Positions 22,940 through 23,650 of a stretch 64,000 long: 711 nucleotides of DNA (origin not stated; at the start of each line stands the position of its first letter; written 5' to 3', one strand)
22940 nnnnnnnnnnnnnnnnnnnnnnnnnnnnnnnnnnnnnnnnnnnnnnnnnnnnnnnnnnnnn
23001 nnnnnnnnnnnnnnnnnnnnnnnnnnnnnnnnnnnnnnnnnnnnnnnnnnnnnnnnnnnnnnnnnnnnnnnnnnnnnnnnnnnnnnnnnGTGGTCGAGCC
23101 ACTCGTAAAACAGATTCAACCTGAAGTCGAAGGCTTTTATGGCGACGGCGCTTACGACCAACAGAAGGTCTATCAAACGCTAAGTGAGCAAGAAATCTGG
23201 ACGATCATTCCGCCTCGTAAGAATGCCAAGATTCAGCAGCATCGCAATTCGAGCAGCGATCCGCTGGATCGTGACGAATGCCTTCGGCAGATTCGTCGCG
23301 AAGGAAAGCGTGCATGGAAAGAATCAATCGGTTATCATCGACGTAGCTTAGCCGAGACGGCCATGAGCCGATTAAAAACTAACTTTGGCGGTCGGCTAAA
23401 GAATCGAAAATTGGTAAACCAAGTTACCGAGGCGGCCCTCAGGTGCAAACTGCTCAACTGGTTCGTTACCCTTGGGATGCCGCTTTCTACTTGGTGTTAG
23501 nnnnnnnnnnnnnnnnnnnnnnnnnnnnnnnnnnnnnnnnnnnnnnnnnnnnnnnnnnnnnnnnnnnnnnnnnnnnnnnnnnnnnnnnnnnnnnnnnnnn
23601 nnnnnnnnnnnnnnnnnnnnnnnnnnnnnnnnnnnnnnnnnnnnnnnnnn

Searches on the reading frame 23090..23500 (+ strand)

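Call 33: search_protein_families(library=pfam, proteins=[window:23090-23500:+], max_evalue=0.001)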
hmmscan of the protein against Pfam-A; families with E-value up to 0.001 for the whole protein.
window:23090-23500:+ (136 aa): 1 family
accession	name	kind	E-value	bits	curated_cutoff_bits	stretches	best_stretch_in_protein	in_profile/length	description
PF01609.27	DDE_Tnp_1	-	5.1e-14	52.9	23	1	3-124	66-200/200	Transposase DDE domain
